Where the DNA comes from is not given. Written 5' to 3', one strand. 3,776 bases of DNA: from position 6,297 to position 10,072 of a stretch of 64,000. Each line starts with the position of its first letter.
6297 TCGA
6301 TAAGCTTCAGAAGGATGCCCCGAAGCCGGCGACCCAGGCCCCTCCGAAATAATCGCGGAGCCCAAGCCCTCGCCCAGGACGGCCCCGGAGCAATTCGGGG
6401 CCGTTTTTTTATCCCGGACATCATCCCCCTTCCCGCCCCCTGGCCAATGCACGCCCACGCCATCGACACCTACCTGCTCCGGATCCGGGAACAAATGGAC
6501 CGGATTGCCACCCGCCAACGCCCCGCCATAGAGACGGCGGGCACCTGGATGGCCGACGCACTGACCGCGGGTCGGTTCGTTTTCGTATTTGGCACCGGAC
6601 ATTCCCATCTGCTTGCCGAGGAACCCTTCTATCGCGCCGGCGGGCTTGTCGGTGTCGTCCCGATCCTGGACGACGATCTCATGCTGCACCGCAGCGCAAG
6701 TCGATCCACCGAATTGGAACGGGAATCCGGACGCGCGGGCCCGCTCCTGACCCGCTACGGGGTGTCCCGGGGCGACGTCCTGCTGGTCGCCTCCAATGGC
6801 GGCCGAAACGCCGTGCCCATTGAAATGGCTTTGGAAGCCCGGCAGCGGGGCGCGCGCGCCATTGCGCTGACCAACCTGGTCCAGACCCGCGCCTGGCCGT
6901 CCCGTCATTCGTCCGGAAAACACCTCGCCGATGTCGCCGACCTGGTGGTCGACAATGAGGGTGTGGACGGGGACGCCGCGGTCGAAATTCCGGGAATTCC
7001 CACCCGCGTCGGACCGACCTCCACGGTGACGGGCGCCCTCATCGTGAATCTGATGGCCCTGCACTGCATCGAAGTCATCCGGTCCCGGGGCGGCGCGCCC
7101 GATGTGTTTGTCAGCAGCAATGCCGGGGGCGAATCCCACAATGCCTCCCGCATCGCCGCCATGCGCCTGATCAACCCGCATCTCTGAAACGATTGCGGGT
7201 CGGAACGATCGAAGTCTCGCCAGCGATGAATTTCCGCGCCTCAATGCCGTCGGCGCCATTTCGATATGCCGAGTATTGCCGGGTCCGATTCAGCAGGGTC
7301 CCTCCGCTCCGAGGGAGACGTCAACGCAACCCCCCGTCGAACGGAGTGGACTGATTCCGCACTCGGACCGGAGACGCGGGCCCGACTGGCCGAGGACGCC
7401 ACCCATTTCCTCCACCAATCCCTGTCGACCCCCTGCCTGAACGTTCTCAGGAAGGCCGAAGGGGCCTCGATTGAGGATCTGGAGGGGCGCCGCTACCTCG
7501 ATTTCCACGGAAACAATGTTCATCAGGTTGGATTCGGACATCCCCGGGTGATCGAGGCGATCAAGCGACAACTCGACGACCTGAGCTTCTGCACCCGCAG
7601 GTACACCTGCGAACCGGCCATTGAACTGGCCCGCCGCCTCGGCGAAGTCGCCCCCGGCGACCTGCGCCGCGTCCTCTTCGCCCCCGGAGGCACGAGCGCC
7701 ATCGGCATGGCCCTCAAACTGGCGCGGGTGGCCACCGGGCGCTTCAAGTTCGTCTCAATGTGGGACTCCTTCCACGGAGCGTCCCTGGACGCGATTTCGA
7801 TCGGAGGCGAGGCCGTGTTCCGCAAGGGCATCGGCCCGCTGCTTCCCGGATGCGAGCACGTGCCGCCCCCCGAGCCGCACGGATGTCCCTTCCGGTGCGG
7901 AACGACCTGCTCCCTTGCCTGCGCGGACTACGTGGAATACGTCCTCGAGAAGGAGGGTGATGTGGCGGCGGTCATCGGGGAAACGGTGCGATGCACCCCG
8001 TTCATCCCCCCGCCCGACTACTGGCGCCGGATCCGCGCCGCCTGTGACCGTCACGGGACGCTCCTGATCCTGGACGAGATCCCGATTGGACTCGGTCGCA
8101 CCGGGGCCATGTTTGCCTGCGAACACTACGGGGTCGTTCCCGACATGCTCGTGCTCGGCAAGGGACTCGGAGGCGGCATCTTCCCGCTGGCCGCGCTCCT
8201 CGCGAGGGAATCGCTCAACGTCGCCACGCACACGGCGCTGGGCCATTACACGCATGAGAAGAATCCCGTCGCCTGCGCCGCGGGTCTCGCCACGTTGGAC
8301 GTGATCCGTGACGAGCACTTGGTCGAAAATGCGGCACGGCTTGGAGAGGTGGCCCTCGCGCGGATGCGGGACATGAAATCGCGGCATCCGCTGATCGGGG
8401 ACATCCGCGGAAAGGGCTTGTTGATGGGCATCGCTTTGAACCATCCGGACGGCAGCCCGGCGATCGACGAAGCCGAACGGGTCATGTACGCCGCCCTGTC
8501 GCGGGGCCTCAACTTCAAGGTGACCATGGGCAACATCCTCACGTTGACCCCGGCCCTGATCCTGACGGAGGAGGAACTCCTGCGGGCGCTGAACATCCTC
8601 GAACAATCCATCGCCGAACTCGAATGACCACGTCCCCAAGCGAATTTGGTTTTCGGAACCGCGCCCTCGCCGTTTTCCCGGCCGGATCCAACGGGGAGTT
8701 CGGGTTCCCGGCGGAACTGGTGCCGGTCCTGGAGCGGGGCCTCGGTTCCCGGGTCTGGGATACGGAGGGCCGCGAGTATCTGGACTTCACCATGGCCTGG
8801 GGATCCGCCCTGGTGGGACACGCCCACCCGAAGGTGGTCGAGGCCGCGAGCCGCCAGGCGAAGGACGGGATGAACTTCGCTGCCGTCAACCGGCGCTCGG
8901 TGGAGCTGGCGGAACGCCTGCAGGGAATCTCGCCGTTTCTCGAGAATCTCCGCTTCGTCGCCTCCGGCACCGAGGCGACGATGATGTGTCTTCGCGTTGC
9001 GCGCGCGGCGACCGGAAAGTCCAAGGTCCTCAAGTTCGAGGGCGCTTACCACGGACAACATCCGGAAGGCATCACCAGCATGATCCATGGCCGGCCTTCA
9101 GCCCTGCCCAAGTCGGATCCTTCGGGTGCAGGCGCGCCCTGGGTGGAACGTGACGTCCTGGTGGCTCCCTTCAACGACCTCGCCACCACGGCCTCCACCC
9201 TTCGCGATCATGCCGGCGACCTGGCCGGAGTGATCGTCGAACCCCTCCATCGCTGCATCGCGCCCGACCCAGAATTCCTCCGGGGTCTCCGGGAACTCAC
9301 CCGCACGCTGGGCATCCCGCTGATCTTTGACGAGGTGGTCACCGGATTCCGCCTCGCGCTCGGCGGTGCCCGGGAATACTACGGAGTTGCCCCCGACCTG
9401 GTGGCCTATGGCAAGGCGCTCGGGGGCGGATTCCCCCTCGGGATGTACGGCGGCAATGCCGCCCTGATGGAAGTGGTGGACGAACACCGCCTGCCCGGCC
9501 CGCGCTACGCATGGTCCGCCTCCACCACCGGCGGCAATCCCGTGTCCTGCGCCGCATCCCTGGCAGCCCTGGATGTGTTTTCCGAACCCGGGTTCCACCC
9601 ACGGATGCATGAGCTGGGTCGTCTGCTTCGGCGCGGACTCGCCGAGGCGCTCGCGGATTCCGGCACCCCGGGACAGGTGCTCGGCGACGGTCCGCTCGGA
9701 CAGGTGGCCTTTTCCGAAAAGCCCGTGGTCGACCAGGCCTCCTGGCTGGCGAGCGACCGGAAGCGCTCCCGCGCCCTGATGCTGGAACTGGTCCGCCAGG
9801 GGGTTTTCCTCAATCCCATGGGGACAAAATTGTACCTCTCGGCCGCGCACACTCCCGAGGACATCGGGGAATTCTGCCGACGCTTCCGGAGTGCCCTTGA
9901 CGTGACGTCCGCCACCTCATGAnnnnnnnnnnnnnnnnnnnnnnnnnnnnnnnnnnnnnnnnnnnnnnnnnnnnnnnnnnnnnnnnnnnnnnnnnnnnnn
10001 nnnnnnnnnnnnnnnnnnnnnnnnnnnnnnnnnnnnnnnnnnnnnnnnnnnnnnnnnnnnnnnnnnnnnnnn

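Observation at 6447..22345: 16-kb, 13-gene co-directional gene train mixing amine transfer, oxyanion uptake, an E1 enzyme, envelope proteins and a C-P hydrolase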

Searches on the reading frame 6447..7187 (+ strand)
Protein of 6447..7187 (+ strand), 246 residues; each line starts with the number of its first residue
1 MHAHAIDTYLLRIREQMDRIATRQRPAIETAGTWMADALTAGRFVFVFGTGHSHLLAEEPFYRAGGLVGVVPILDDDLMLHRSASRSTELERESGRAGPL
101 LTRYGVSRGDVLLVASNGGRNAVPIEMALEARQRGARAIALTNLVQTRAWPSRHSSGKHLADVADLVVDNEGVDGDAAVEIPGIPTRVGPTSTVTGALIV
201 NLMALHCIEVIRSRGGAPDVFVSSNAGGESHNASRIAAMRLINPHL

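Call 7: search_protein_families(library=pfam, proteins=[window:6447-7187:+], max_evalue=0.01)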
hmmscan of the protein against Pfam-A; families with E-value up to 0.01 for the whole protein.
window:6447-7187:+ (246 aa): 2 families
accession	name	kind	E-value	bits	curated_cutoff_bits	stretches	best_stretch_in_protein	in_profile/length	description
PF13580.11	SIS_2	-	3.2e-42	144.3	27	1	9-142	2-137/138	SIS domain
PF01380.27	SIS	-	0.006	16.8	25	0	106-144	51-89/131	SIS domain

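Call 8: search_protein_families(library=ncbifam, proteins=[window:6447-7187:+], max_evalue=0.001)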
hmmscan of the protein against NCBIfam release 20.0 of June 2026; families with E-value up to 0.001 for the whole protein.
window:6447-7187:+ (246 aa): 2 families
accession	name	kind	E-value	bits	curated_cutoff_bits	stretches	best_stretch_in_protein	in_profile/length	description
NF002805.0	PRK02947.1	subfamily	5.7e-80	268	135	1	6-237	4-237/247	sugar isomerase domain-containing protein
TIGR03127.2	RuMP_HxlB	equivalog_domain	2.2e-06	27.6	160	0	78-143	43-107/178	6-phospho-3-hexuloisomerase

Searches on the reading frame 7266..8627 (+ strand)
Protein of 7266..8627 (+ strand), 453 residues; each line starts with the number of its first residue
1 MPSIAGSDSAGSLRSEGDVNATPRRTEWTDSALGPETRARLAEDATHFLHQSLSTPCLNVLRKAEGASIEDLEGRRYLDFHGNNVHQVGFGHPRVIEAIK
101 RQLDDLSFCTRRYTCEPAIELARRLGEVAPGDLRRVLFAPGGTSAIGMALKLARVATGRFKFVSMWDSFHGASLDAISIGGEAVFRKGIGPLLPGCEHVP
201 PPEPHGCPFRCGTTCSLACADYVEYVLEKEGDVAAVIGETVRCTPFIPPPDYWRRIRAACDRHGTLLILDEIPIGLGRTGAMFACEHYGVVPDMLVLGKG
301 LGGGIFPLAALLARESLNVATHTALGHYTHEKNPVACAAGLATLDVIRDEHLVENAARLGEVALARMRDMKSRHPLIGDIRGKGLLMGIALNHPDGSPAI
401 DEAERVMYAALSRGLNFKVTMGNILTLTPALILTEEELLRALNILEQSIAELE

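Call 7: search_protein_families(library=pfam, proteins=[window:7266-8627:+], max_evalue=0.01)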
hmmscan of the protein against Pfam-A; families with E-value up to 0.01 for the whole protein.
window:7266-8627:+ (453 aa): 1 family
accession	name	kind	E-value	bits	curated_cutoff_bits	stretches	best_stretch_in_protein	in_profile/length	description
PF00202.27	Aminotran_3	-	2.6e-85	287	30.5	1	56-448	8-402/403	Aminotransferase class-III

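Call 8: search_protein_families(library=ncbifam, proteins=[window:7266-8627:+], max_evalue=0.001)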
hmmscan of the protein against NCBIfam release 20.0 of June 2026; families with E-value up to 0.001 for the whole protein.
window:7266-8627:+ (453 aa): 69 families (the best 25 are shown)
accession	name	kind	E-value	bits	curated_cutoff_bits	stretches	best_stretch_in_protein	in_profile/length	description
NF049939.1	HyAminethphonNHLyPbfA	equivalog_domain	5.7e-206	684.2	525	1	15-451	1-441/442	(R)-1-hydroxy-2-aminoethylphosphonate ammonia-lyase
NF004755.0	PRK06082.1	equivalog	8.2e-198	657.4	467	1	10-451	7-451/459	aspartate aminotransferase family protein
NF004426.0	PRK05769.1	equivalog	9.8e-96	321.2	552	1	31-452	11-440/441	acetyl ornithine aminotransferase family protein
NF005993.0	PRK08117.1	subfamily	1.7e-92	310.3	574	1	38-452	5-430/433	aspartate aminotransferase family protein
NF006228.0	PRK08360.1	equivalog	1.5e-90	304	608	1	60-453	26-428/443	aspartate aminotransferase family protein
NF005683.0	PRK07481.1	subfamily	2.7e-77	260.7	575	1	59-452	30-450/453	hypothetical protein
NF004718.0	PRK06062.1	subfamily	7.6e-77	258.8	472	1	59-451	40-448/454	hypothetical protein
NF006368.0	PRK08593.1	equivalog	2e-76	257.4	570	1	60-453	29-433/448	aspartate aminotransferase family protein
NF002874.0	PRK03244.1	equivalog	3.4e-76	256.6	457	1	42-451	11-394/399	acetylornithine transaminase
NF045634.1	LeuMetRace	equivalog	7.9e-74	248.9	800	1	60-453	26-428/432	leucine/methionine racemase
NF008570.0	PRK11522.1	equivalog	3.8e-73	246.6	612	1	63-452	74-457/464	putrescine aminotransferase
TIGR00707.1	argD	subfamily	6.9e-73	245.6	410.05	1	60-449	12-380/381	acetylornithine/succinylornithine family transaminase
NF005102.0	PRK06541.1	equivalog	3.7e-72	243.3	574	1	45-451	21-455/460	aspartate aminotransferase family protein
NF005685.0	PRK07483.1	equivalog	6.4e-72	242.8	485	1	46-446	2-432/444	aspartate aminotransferase family protein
NF005692.0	PRK07495.1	equivalog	1.2e-70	238.3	724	1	62-452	27-422/425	4-aminobutyrate--2-oxoglutarate transaminase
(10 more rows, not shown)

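Call 9: find_encoding_contigs(protein=window:7266-8627:+, flank=10000, max_places=6)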
Protein window:7266-8627:+ (453 aa): no gene with exactly this product is on record in the collection.

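Call 66: search_solved_structures(query=window:7266-8627:+, max_evalue=1e-40)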
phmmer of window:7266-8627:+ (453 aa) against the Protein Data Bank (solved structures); distinct sequences matched with E-value up to 1e-40: 105 (the best 60 are shown).
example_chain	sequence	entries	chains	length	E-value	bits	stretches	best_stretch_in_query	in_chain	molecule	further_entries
9wqz_A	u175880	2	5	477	9.9e-65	222.4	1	61-450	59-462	Alanine/serine racemase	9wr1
7vno_A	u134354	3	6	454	7.3e-64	219.5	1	34-450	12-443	454aa long hypothetical 4-aminobutyrate aminotransferase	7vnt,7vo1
6s54_A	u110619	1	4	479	7.3e-62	213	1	59-448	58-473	Aspartate aminotransferase family protein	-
5lh9_A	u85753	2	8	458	1.2e-60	209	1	60-450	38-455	OMEGA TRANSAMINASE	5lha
9wrf_A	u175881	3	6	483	4.7e-59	203.7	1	60-451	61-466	Broad substrate specificity amino-acid racemase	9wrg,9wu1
4ysn_A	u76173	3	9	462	6.8e-59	203.2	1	49-450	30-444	Putative 4-aminobutyrate aminotransferase | Isoleucine 2-epimerase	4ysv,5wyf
5wya_A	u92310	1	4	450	6.9e-59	203.1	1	57-450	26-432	Isoleucine 2-epimerase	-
5ll2_A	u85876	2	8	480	7.6e-59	203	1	49-450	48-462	Isoleucine 2-epimerase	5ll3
3n5m_A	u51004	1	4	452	3e-58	201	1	38-447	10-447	Adenosylmethionine-8-amino-7-oxononanoate aminotransferase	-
1dka_A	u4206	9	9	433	2.8e-56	194.6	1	54-449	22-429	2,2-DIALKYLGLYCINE DECARBOXYLASE (PYRUVATE) | 2,2-Dialkylglycine decarboxylase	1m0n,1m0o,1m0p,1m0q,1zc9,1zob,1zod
1dgd_A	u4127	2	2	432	6.5e-56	193.3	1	55-449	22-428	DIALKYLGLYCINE DECARBOXYLASE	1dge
1z3z_A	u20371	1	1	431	6.8e-56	193.3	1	55-449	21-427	dialkylglycine decarboxylase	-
4uox_A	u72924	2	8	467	1.1e-55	192.5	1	69-391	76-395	PUTRESCINE AMINOTRANSFERASE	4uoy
5h7d_A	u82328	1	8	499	1.4e-55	192.3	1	69-397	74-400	Putrescine aminotransferase,Immunoglobulin G-binding protein A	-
5x3f_A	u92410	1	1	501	1.4e-55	192.2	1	69-397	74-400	Putrescine aminotransferase,Immunoglobulin G-binding protein A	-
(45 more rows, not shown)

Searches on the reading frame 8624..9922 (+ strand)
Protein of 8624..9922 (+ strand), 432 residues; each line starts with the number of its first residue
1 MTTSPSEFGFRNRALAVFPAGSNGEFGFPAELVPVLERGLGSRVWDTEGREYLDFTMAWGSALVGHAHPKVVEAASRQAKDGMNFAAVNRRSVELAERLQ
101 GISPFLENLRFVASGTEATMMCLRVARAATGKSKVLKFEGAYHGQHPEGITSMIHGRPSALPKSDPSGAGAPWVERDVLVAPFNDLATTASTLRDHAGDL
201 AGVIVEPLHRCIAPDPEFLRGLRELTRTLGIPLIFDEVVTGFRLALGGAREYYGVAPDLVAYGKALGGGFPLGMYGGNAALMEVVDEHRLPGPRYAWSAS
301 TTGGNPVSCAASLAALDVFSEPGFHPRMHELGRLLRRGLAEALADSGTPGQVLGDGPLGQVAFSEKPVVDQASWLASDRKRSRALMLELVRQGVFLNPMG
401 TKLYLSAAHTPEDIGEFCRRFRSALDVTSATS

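Call 7: search_protein_families(library=pfam, proteins=[window:8624-9922:+], max_evalue=0.01)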
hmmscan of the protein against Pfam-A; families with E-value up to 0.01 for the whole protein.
window:8624-9922:+ (432 aa): 1 family
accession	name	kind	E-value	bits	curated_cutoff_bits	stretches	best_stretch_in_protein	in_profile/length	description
PF00202.27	Aminotran_3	-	4.6e-61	207.2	30.5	1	35-407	12-383/403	Aminotransferase class-III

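Call 8: search_protein_families(library=ncbifam, proteins=[window:8624-9922:+], max_evalue=0.001)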
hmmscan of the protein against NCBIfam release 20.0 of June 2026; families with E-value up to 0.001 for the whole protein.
window:8624-9922:+ (432 aa): 69 families (the best 25 are shown)
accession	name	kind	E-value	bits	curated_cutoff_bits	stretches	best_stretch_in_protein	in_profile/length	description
NF000818.0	PRK00062.1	subfamily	2.8e-94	316.2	398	1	14-426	13-425/429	glutamate-1-semialdehyde 2,1-aminomutase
TIGR00713.1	hemL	equivalog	1.4e-90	304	527.3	1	34-425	32-420/423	glutamate-1-semialdehyde 2,1-aminomutase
NF041362.1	GntE_guanitoxin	equivalog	3.7e-83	279.5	525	1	10-416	11-424/426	guanitoxin biosynthesis PLP-dependent transaminase GntE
NF009055.0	PRK12389.1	equivalog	1.4e-82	277.6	637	1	35-418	38-418/431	glutamate-1-semialdehyde 2,1-aminomutase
NF004856.0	PRK06209.1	equivalog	9.9e-59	199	486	1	11-427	15-415/450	glutamate-1-semialdehyde 2,1-aminomutase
NF001864.0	PRK00615.1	equivalog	1.7e-56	191.6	706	1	14-414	14-415/433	glutamate-1-semialdehyde aminotransferase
NF005453.0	PRK07046.1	subfamily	1.8e-48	165.3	425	1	35-425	60-448/453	transaminase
TIGR00707.1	argD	subfamily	1.1e-45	156.1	410.05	1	35-367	12-333/381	acetylornithine/succinylornithine family transaminase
NF005993.0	PRK08117.1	subfamily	2.3e-43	148.4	574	2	36-146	29-143/433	aspartate aminotransferase family protein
NF004426.0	PRK05769.1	equivalog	5.2e-43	147.4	552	2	197-367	219-383/441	acetyl ornithine aminotransferase family protein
NF002874.0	PRK03244.1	equivalog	5.1e-41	140.8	457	1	26-363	22-341/399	acetylornithine transaminase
NF003468.0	PRK05093.1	subfamily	1.6e-40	139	522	1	29-356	22-338/405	acetylornithine/succinyldiaminopimelate transaminase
NF005692.0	PRK07495.1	equivalog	1.7e-39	135.7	724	1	37-389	27-383/425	4-aminobutyrate--2-oxoglutarate transaminase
NF042418.1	LysJ_Th_th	equivalog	2.4e-38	132.1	700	1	35-336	21-309/386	[LysW]-aminoadipate semialdehyde transaminase LysJ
NF005985.0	PRK08088.1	equivalog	2.4e-38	131.9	713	1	37-365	28-361/426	4-aminobutyrate--2-oxoglutarate transaminase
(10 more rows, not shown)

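Call 67: search_solved_structures(query=window:8624-9922:+, max_evalue=1e-40)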
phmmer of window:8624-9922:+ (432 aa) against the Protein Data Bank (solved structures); distinct sequences matched with E-value up to 1e-40: 27.
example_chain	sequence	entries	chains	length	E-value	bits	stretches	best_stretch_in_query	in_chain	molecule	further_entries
5hdm_A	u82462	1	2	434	1.1e-74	255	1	14-414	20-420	Glutamate-1-semialdehyde 2,1-aminomutase 1, chloroplastic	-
3bs8_A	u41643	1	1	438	1.3e-74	254.8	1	14-416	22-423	Glutamate-1-semialdehyde 2,1-aminomutase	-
2cfb_A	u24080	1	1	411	3.6e-74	253.3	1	36-423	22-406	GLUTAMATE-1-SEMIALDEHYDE 2,1-AMINOMUTASE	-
2e7u_A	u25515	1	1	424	2.6e-73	250.5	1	32-425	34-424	Glutamate-1-semialdehyde 2,1-aminomutase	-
6w80_A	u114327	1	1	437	2e-72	247.6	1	35-411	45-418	Glutamate-1-semialdehyde 2,1-aminomutase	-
6k8h_A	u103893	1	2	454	5.6e-72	246.1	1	12-424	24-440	Aminotransferase class-III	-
5i92_A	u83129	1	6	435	1.5e-71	244.8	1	37-412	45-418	Glutamate-1-semialdehyde 2,1-aminomutase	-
3fq8_A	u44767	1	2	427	1.7e-71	244.5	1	35-422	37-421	Glutamate-1-semialdehyde 2,1-aminomutase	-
3fq7_A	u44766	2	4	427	3.3e-71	243.6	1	35-422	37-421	Glutamate-1-semialdehyde 2,1-aminomutase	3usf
3fqa_A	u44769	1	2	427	3.4e-71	243.5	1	35-422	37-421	Glutamate-1-semialdehyde 2,1-aminomutase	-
2hoy_A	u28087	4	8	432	3.5e-71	243.5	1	35-422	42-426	Glutamate-1-semialdehyde 2,1-aminomutase (GSAM) apo-form | Glutamate-1-semialdehyde 2,1-aminomutase (GSAM) pmp-form | Glutamate-1-semialdehyde 2,1-aminomutase (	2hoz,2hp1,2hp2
3k28_A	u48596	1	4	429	6.4e-71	242.6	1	35-415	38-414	Glutamate-1-semialdehyde 2,1-aminomutase 2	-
2gsa_A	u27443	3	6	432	7e-71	242.5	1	35-422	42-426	GLUTAMATE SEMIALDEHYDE AMINOTRANSFERASE | PROTEIN (GLUTAMATE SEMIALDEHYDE AMINOTRANSFERASE)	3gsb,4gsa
3l44_A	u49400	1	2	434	5.6e-70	239.5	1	35-415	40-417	Glutamate-1-semialdehyde 2,1-aminomutase 1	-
4e77_A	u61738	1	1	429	1.2e-68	235.1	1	33-418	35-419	Glutamate-1-semialdehyde 2,1-aminomutase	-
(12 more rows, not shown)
